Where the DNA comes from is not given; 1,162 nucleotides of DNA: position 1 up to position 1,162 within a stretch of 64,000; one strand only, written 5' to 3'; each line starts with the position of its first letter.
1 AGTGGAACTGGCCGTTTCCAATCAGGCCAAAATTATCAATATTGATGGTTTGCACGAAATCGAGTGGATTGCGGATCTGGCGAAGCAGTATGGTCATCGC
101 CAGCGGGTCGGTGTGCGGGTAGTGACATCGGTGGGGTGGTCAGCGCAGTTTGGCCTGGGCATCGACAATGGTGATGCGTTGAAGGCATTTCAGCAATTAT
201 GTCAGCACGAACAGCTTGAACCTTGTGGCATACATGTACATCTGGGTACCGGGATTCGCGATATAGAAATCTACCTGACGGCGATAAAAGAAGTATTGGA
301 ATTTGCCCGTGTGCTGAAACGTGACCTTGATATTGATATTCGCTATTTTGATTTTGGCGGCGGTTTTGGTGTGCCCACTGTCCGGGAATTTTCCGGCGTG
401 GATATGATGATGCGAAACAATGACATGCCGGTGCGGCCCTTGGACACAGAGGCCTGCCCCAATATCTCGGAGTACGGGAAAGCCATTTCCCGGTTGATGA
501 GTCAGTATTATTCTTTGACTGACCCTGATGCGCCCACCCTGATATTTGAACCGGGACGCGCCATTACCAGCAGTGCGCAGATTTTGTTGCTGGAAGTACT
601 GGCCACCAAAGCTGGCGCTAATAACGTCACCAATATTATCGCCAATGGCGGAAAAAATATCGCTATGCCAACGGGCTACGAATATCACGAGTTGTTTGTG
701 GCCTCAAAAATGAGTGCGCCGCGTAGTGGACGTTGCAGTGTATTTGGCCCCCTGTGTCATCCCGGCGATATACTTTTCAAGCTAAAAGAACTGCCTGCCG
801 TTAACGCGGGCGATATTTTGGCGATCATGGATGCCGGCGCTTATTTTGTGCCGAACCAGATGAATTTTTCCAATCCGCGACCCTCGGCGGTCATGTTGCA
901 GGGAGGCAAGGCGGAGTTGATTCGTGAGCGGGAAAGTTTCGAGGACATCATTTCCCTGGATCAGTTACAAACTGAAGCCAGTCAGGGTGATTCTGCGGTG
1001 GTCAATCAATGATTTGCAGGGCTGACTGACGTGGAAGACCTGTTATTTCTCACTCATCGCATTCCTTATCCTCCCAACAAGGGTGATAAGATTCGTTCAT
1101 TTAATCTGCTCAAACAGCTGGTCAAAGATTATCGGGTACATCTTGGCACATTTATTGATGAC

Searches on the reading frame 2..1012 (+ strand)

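Call 12: search_protein_families(library=ncbifam, proteins=[window:2-1012:+], max_evalue=1e-8)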
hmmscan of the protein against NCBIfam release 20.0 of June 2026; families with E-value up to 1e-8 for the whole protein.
window:2-1012:+ (336 aa): 7 families
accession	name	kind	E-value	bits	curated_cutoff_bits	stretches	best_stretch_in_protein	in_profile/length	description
TIGR01048.1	lysA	equivalog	3.2e-50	170.8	297.9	2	149-320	245-416/417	diaminopimelate decarboxylase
NF052544.1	OrLyDeCDokD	equivalog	5.7e-30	104.3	700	1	1-320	127-459/461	ornithine/lysine decarboxylase DokD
NF041039.1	FslC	exception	1.9e-26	92.8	500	1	9-308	121-413/418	rhizoferrin biosystnesis N-citrylornithine decarboxylase FslC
TIGR03099.1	dCO2ase_PEP1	hypoth_equivalog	1.1e-23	84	478.45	1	4-281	111-378/398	pyridoxal-dependent decarboxylase, exosortase A system-associated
NF006515.0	PRK08961.1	equivalog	7.9e-23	80.3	802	1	179-282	737-841/861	bifunctional aspartate kinase/diaminopimelate decarboxylase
NF003763.0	PRK05354.1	equivalog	3.1e-17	62.3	369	1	10-207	173-364/636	biosynthetic arginine decarboxylase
TIGR01273.1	speA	equivalog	4e-16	58.6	624.1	1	11-214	166-364/624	arginine decarboxylase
